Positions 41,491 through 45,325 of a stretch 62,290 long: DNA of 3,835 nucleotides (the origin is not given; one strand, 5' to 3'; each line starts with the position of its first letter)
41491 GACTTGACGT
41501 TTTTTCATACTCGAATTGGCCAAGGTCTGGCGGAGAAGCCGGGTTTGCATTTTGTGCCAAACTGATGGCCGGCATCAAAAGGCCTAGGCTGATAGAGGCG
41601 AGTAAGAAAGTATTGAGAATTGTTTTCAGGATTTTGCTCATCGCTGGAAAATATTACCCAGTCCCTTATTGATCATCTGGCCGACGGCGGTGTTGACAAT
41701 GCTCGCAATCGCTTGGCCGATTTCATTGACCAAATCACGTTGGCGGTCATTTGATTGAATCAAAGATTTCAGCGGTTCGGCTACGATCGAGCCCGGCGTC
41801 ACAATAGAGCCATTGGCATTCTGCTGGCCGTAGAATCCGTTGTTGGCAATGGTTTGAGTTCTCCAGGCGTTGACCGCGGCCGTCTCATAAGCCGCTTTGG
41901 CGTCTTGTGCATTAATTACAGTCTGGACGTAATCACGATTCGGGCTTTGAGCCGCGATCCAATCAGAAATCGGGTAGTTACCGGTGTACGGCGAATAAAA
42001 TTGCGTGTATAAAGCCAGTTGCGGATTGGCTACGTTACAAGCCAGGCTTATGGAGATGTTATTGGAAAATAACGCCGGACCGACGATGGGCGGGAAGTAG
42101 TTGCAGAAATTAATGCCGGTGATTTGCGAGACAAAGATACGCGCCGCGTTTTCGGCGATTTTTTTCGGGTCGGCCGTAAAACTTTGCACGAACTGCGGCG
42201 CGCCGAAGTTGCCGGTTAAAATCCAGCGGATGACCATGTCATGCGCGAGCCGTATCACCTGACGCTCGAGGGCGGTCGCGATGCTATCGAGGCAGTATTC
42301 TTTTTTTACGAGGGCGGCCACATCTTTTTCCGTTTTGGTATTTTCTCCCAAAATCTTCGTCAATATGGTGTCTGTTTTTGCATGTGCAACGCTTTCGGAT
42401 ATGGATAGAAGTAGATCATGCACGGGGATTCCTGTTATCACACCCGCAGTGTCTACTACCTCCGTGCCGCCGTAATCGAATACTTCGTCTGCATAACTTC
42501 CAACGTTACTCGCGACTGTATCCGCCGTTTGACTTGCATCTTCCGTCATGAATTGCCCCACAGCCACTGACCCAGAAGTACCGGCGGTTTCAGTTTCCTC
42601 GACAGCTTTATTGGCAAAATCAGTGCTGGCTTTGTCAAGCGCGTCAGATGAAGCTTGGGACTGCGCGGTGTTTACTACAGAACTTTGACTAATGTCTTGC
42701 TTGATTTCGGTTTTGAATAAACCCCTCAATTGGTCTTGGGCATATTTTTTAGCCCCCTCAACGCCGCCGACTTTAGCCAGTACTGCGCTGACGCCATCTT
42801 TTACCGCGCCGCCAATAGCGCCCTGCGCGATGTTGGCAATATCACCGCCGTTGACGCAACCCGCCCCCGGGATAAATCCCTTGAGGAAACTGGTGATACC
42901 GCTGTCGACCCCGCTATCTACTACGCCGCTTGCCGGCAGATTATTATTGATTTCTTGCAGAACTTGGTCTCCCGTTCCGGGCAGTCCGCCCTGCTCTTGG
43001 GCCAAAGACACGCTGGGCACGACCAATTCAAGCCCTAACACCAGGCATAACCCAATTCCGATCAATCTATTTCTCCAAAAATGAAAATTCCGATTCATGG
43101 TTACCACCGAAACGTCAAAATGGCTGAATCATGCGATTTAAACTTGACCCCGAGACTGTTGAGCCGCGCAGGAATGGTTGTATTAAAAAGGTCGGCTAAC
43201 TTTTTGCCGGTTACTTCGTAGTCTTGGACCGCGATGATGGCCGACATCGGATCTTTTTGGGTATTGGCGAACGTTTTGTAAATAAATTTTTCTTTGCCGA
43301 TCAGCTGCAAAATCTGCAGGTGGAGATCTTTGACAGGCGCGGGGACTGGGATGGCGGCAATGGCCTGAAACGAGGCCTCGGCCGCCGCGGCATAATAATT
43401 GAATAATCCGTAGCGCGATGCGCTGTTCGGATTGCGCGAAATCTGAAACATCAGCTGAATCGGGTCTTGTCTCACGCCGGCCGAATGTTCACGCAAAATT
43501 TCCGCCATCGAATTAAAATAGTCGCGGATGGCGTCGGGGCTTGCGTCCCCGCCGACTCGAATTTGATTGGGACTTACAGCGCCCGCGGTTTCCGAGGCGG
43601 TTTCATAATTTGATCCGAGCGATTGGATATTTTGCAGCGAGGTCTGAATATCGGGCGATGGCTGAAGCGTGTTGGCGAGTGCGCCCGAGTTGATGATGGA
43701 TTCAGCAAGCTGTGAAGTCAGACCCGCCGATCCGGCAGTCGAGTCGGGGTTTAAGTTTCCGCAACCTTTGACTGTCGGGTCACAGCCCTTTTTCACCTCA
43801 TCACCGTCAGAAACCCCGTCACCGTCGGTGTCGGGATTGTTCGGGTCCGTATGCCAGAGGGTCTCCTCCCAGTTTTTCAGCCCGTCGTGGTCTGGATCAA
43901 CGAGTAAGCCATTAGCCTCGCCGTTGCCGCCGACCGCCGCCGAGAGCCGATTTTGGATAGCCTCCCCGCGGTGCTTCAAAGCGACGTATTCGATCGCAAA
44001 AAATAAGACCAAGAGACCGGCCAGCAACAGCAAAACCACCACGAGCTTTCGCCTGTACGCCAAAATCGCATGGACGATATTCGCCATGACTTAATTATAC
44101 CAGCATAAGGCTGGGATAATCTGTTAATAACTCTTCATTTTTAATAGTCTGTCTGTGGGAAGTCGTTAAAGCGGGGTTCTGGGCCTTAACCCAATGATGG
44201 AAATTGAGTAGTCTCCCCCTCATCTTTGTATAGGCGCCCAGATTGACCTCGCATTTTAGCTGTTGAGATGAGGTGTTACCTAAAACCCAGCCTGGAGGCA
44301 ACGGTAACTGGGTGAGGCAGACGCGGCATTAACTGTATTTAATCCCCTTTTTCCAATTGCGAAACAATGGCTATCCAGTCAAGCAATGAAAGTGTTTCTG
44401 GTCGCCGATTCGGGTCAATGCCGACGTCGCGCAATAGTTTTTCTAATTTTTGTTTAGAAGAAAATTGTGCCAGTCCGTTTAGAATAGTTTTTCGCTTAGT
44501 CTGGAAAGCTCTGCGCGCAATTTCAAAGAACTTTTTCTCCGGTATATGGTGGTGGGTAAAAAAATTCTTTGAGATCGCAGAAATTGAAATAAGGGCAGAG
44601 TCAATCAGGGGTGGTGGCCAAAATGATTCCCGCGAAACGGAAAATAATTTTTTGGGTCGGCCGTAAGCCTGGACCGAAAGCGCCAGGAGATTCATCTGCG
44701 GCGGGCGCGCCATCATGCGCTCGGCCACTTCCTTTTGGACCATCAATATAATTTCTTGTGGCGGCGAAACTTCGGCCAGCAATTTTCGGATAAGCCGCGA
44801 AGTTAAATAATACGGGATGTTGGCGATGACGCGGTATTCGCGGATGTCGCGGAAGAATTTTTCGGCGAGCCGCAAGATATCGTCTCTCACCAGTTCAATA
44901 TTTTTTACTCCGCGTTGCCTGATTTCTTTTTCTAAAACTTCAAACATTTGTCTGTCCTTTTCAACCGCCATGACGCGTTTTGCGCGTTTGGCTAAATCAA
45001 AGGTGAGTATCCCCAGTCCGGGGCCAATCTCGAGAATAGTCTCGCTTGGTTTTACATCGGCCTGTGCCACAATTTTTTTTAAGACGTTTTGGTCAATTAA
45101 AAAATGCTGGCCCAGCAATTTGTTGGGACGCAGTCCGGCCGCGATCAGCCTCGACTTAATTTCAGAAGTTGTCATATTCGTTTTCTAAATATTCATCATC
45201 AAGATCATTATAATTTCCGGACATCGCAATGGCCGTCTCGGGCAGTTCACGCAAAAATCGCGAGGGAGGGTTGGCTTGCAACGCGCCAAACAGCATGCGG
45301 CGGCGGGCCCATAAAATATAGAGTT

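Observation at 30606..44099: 13.5-kb operon for a VirB4/PrgI-based envelope apparatus built mostly from unrecognisable proteins, with no relaxase or coupling protein seen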

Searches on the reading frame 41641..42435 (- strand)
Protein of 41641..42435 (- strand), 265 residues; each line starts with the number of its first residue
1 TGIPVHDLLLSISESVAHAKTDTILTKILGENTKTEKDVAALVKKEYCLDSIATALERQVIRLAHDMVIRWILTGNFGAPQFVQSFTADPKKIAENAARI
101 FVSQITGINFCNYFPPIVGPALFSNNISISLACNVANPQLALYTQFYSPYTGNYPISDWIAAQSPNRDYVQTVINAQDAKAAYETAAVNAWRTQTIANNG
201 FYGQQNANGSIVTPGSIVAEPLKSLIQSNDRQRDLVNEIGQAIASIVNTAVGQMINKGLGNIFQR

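Call 45: find_homologous_proteins(query=A3, max_evalue=0.001)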
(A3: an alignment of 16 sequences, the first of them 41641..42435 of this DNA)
Query A3 (16 sequences) (265 aa, profile of the alignment): 12 proteins with E <= 0.001 among 8000 candidates.
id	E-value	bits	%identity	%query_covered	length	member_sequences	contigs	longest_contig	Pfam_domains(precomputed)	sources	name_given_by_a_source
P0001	8.6e-81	289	100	100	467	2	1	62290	-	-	-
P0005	3.1e-76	274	41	88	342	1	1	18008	-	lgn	-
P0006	7.2e-72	260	25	21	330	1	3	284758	-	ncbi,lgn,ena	ncbi:MAG: hypothetical protein AAB372_01740 [Patescibacteria group bacterium]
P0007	1.4e-71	259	41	87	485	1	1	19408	-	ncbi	-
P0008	2.9e-71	258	40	89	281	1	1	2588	-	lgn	-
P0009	8.7e-70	253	41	81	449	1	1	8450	-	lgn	-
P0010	8.8e-67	243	35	89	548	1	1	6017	-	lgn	-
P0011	1.5e-49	187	34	83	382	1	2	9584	-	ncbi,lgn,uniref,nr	ncbi:MAG: hypothetical protein HYT40_00020 [Candidatus Sungbacteria bacterium]|uniref:Uncharacterize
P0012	1.3e-44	171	22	80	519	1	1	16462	-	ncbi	-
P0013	1.1e-41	161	23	40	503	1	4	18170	-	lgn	-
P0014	2.5e-41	160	24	40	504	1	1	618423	-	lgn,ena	-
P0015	1.5e-37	147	31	81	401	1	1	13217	-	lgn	-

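Call 52: predict_structure(alignment_id=A4)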
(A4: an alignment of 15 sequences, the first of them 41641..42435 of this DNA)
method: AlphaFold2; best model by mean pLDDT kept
length: 265 residues; sequences in the alignment: 15
mean_pLDDT: 43.5   pTM: 0.24
mean pLDDT of the five models: 43.5, 43.0, 42.4, 38.9, 37.3
residues with pLDDT >= 90: 0; 70-90: 0; 50-70: 48; < 50: 217
segments of 3 or more residues with pLDDT < 50: 1-61, 63-138, 190-206, 208-265
pLDDT, mean of each block of 10 residues (from residue 1): 32 37 41 42 40 46 48 37 33 47 43 33 37 41 52 58 58 61 56 41 40 41 43 43 46 40 39
secondary structure, 60 per line:
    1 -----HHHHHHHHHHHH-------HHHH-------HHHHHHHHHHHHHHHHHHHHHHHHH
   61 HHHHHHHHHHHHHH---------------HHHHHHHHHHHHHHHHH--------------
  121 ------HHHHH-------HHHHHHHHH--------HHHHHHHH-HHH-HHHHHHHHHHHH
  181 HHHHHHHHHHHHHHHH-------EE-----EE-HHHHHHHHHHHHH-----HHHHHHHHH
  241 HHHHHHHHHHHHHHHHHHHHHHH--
elements in order: H6-17 H25-28 H36-74 H90-106 H127-131 H139-147 H156-163 H169-196 H214-226 H232-263

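Call 70: search_protein_representatives(alignment_id=A4)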
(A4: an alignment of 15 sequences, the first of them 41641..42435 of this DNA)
Query: 15 sequences, 435 profile positions. Proteins with E-value up to 0.001 (for the whole library): 5818; up to 1e-10: 4824; up to 1e-30: 2466. The best 150 are listed.
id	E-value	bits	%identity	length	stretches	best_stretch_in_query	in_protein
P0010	5.5e-128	444.3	-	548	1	3-432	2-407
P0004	6.2e-119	414.5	-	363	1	3-338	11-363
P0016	2.8e-117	409.0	-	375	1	6-335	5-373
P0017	1.0e-112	394.0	-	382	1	9-338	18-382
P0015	4.9e-112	391.8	-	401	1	2-334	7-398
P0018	7.1e-102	358.3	-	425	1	70-434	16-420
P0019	8.4e-100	351.4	-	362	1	15-338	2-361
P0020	1.2e-96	341.0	-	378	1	4-334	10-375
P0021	1.4e-94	334.2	-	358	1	15-337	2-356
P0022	4.9e-91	322.6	-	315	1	4-339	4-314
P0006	6.8e-90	318.8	-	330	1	37-334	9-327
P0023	4.2e-89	316.2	-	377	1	6-335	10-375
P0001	2.3e-88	313.8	-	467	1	60-337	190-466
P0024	3.2e-87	310.0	-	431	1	34-335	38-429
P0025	2.3e-83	297.3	-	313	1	98-338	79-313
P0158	8.1e-53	196.6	-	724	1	36-380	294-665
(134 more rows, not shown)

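Call 82: predict_structure(alignment_id=A7)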
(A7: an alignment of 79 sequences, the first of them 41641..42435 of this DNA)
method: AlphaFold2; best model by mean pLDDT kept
length: 265 residues; sequences in the alignment: 79
mean_pLDDT: 68.2   pTM: 0.43
mean pLDDT of the five models: 68.2, 67.6, 65.6, 64.7, 64.2
residues with pLDDT >= 90: 7; 70-90: 130; 50-70: 93; < 50: 35
segments of 3 or more residues with pLDDT < 50: 1-7, 80-87, 120-135
pLDDT, mean of each block of 10 residues (from residue 1): 48 53 54 60 73 81 76 59 48 83 86 56 42 51 62 76 79 88 90 82 80 70 70 65 73 69 62
secondary structure, 60 per line:
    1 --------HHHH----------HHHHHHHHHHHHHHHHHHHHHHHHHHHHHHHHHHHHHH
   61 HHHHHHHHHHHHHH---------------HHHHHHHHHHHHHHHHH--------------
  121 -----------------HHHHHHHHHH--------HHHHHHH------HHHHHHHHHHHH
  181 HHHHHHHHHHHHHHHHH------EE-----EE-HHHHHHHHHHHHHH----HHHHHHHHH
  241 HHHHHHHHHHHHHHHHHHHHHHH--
elements in order: H9-12 H23-74 H90-106 H138-147 H156-162 H169-197 H214-227 H232-263

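Call 84: fold_search(model_id=the predicted structure, library=pdb)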
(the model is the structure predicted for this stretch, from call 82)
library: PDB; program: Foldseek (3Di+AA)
matches with E <= 10: 19; with E <= 0.001: 0
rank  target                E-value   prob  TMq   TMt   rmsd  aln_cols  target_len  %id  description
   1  9nyg_G                2.0e+00  0.05  0.13  0.18  17.2       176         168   10  LmuABC-DNA (released 2025-12-17)
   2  1kmi_Z                2.6e+00  0.08  0.17  0.23  17.1       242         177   12  CRYSTAL STRUCTURE OF AN E.COLI CHEMOTAXIS PROTEIN, CHEZ (released 2002-07-24)
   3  6ixv_D                4.7e+00  0.06  0.18  0.21  24.0       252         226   13  Crystal structure of SH3BP5-Rab11a (released 2019-03-20)
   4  5cjs_K                5.5e+00  0.10  0.14  0.21  11.8        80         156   11  Crystal structure of a monomeric influenza hemagglutinin stem in complex with an broadly neutralizing antibody CR9114 (released 2015-09-09)
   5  6ixe                  5.5e+00  0.06  0.18  0.22  21.4       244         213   13  Crystal structure of SeMet apo SH3BP5 (I41) (released 2019-03-20)
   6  2nsg                  5.5e+00  0.03  0.14  0.15  19.6       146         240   16  Crystal structure of the mycothiol-dependent maleylpyruvate isomerase H52A mutant (released 2007-04-10)
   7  5h3d_B                6.2e+00  0.03  0.16  0.12  36.5       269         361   12  Helical structure of membrane tubules decorated by ACAP1 (BARPH doamin) protein by cryo-electron microscopy and MD sim (released 2019-01-16)
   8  9a6c_A                6.6e+00  0.02  0.14  0.08  30.7       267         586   11  Integrative model of YYDD-YYDB by crosslinking MS and deep learning (released 2024-09-18)
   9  6ly5_H                7.4e+00  0.03  0.12  0.18  17.0       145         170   10  Organization and energy transfer in a huge diatom PSI-FCPI supercomplex (released 2020-10-21)
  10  8b6l_A                7.4e+00  0.02  0.14  0.10  21.3       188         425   14  Subtomogram average of the human Sec61-TRAP-OSTA-translocon (released 2022-12-07)
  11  4jum_B                7.8e+00  0.08  0.18  0.27  16.5       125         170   12  Crystal structure of H5N1 influenza virus hemagglutinin, clade 4 (released 2014-05-07)
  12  3s12_B                8.8e+00  0.08  0.18  0.28  16.3       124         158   10  Crystal structure of H5N1 influenza virus hemagglutinin, strain YU562 crystal form 1 (released 2011-12-14)
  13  3znk_B                8.8e+00  0.05  0.11  0.17  11.7        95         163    9  H5 Haemagglutinin in Complex with 6-O-Sulfo-2,3-Sialyllactosamine (Sulfated 3'SLN) (released 2013-09-25)
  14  2qy7_A                8.8e+00  0.01  0.10  0.17  23.3       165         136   14  Crystal structure of human epsinR ENTH domain (released 2007-11-27)
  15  5wkq_A                9.3e+00  0.04  0.23  0.32  12.9       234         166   16  2.10 A resolution structure of IpaB (residues 74-242) from Shigella flexneri (released 2018-05-16)
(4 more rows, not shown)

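Call 85: find_encoding_contigs(protein=P0158, flank=10000, max_places=3)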
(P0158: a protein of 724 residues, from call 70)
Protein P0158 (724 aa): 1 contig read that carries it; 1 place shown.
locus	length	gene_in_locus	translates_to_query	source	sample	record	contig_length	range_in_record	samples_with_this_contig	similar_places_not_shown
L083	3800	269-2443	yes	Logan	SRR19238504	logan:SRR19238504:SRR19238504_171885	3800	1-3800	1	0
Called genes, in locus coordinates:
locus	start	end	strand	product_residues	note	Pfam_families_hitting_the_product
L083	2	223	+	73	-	?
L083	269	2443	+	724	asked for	PF01833:TIG (weak), PF17957:Big_7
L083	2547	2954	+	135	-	PF18765:Polbeta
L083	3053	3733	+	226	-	PF01797:Y1_Tnp (weak)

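Call 86: find_encoding_contigs(protein=P0014, flank=10000, max_places=2)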
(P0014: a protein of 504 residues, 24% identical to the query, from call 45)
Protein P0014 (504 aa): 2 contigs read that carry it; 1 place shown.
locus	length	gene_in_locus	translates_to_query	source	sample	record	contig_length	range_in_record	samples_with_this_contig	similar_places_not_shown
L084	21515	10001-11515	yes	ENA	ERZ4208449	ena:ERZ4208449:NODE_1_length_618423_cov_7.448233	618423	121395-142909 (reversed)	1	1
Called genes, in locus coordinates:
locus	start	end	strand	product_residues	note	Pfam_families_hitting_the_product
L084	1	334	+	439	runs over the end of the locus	PF13541:ChlI (weak)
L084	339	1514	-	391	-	PF23446:LysM1_NFP_LYK (faint), PF23462:LysM3_NFP (faint), PF01476:LysM, PF23473:LysM3_LYK4_5 (faint), PF01476:LysM, PF01551:Peptidase_M23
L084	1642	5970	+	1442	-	-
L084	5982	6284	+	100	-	-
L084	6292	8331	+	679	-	PF00580:UvrD-helicase, PF13245:AAA_19, PF01443:Viral_helicase1 (faint), PF13087:AAA_12 (faint), PF13361:UvrD_C, PF13538:UvrD_C_2 (weak)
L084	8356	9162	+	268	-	PF00398:RrnaAD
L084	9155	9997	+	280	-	-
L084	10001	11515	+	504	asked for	-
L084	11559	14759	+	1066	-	-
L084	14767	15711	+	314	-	-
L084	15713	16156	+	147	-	PF12666:PrgI (weak)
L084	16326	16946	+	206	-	PF26593:TraC-like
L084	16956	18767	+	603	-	PF19044:P-loop_TraG, PF01935:DUF87 (weak), PF12846:AAA_10 (faint)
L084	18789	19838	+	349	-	-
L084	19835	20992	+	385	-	-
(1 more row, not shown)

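Call 100: fold_search(model_id=the predicted structure, library=viral)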
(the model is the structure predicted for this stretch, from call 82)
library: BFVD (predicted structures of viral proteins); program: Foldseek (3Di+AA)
matches with E <= 10: 65; with E <= 0.001: 0
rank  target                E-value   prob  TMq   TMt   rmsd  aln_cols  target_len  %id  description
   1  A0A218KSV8            1.9e+00  0.06  0.14  0.06  27.4       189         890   16  (no name in the UniProt tables at hand)
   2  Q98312                2.0e+00  0.07  0.16  0.12  29.3       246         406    9  MC146R [Molluscum contagiosum virus subtype 1]
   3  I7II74                2.0e+00  0.06  0.18  0.12  24.0       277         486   15  Tail fiber protein [Campylobacter phage CP21]
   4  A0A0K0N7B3            2.4e+00  0.06  0.16  0.14  36.2       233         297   15  Uncharacterized protein [Gordonia phage GMA2]
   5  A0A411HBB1            2.6e+00  0.06  0.18  0.11  33.2       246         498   12  Uncharacterized protein [Homarus gammarus nudivirus]
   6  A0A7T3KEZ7            2.6e+00  0.04  0.13  0.07  32.0       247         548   15  Putative recombination endonuclease subunit [Campylobacter phage F358]
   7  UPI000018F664         2.7e+00  0.02  0.11  0.04  37.2       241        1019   12  (no name look-up for this kind of identifier)
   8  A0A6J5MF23            2.9e+00  0.04  0.16  0.14  30.6       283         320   14  Uncharacterized protein [uncultured Caudovirales phage]
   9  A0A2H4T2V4            3.2e+00  0.04  0.16  0.12  27.9       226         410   10  OrNV gp124-like protein [Tomelloso virus]
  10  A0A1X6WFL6            3.4e+00  0.04  0.15  0.11  28.6       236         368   11  (no name in the UniProt tables at hand)
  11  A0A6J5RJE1            3.4e+00  0.03  0.14  0.15  41.4       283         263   12  Uncharacterized protein [uncultured Caudovirales phage]
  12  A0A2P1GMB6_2          3.4e+00  0.03  0.15  0.04  33.6       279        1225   14  RNA-dependent RNA polymerase [Guangdong catfish astro-like virus]
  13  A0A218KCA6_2          3.6e+00  0.03  0.17  0.06  36.5       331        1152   13  Putative tail tape measure protein [Bacillus phage PBC2]
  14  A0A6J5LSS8            3.9e+00  0.06  0.20  0.22  22.4       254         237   12  Internal virion protein [uncultured Caudovirales phage]
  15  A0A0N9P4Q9            4.1e+00  0.03  0.18  0.11  24.4       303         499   14  (no name in the UniProt tables at hand)
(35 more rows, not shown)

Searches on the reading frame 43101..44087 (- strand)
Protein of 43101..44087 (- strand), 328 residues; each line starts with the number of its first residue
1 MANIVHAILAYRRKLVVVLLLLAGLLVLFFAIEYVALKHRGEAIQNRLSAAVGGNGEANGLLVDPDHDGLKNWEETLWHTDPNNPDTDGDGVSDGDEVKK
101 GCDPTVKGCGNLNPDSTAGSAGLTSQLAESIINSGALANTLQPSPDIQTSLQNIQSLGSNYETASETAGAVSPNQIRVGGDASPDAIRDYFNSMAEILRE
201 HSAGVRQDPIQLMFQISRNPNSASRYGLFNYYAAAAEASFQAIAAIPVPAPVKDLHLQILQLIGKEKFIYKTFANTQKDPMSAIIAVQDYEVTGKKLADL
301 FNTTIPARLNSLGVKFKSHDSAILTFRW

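Call 4: search_protein_families(library=pfam, max_evalue=0.1, proteins=[window:43101-44087:-])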
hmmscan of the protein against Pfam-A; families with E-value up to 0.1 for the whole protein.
window:43101-44087:- (328 aa): 1 family
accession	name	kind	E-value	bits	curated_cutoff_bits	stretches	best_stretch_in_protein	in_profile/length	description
PF18884.5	TSP3_bac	-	2.5e-09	37.2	25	1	86-105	1-20/22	Bacterial TSP3 repeat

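Call 7: search_protein_families(library=ncbifam, max_evalue=0.1, proteins=[window:43101-44087:-])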
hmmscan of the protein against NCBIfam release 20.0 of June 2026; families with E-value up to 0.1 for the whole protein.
window:43101-44087:- (328 aa): 3 families
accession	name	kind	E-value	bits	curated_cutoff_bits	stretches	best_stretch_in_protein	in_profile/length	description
NF033765.2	gliding_CglD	equivalog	2.4e-05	22.3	400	1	56-100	199-243/1124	adventurous gliding motility lipoprotein CglD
NF047639.1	throspo3_MtsD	equivalog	0.0025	16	800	1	62-106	480-529/651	cell-cell cohesion protein MtsD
NF042425.1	Amuc_1099_fam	equivalog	0.058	13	50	1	56-86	121-151/321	Amuc_1099 family pilus-like system protein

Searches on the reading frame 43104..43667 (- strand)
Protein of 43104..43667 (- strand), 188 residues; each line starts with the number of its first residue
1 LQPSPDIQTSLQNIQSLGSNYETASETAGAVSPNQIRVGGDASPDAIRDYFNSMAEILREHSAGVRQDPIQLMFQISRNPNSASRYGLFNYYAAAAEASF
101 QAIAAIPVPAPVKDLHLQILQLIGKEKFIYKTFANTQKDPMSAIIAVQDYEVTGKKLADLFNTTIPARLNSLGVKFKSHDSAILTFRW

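Call 81: search_solved_structures(query=A9, max_evalue=1)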
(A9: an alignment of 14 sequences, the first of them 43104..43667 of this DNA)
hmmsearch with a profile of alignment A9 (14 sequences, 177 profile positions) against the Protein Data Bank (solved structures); distinct sequences matched with E-value up to 1: 4.
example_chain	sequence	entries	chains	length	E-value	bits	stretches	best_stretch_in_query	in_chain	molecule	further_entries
5up1_A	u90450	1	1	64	0.15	15.1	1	26-55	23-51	EEHEE_rd3_1049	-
7b6d_E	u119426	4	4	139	0.71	12.9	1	25-60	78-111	Probable trafficking protein particle complex subunit 2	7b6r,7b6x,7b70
5vny_A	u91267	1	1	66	0.88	12.6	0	49-105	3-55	Lethal (2) giant discs 1, isoform B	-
6vud_A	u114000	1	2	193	0.91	12.5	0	68-152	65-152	Ribosome-recycling factor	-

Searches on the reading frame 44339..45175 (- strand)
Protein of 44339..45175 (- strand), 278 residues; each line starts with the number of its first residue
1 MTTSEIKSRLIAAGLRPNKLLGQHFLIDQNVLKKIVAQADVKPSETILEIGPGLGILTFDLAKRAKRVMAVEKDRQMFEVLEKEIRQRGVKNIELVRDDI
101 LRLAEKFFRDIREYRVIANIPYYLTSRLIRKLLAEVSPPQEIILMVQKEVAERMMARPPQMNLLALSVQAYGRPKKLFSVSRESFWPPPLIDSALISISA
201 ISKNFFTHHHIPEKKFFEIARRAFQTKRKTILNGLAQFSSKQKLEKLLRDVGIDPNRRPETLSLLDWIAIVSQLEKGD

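Call 5: search_protein_families(library=pfam, max_evalue=0.1, proteins=[window:44339-45175:-])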
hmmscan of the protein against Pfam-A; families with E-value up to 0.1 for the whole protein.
window:44339-45175:- (278 aa): 15 families
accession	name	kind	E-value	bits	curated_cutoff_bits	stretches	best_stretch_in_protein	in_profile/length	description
PF00398.26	RrnaAD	-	2.6e-56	191.1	24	1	18-274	5-261/263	Ribosomal RNA adenine dimethylase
PF13649.12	Methyltransf_25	-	3.5e-07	31.3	27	1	47-108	1-60/97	Methyltransferase domain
PF02390.23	Methyltransf_4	-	8.2e-06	25.8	24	1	46-110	4-70/173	Putative methyltransferase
PF02475.24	TRM5-TYW2_MTfase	-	5.2e-05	23.7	28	1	39-132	32-123/164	TRM5/TYW2 methyltransferase domain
PF13847.12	Methyltransf_31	-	6.2e-05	23.1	27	1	43-109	3-71/145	Methyltransferase domain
PF03602.21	Cons_hypoth95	-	0.00033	20.8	24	1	46-160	44-164/182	Conserved hypothetical protein 95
PF08241.18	Methyltransf_11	-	0.00035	21.6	21.2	1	48-103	1-54/95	Methyltransferase domain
PF05175.20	MTS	-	0.00045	20.3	23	1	41-105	29-95/170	Methyltransferase small domain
PF01209.24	Ubie_methyltran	-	0.0013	18.5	20.1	1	33-103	37-110/233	ubiE/COQ5 methyltransferase family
PF01135.25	PCMT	-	0.0018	18.5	20.3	1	40-99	70-132/210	Protein-L-isoaspartate(D-aspartate) O-methyltransferase (PCMT)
PF08242.18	Methyltransf_12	-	0.0048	18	30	1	48-106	1-61/98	Methyltransferase domain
PF05958.17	tRNA_U5-meth_tr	-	0.0078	15.7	23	1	43-118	201-275/357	tRNA (Uracil-5-)-methyltransferase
PF06325.19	PrmA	-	0.017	15.1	22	1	40-141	158-255/296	Ribosomal protein L11 methyltransferase (PrmA)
PF13679.12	Methyltransf_32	-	0.052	13.9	27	1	31-95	12-84/143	Methyltransferase domain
PF10294.15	Methyltransf_16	-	0.059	13.6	21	1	37-149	40-159/174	Lysine methyltransferase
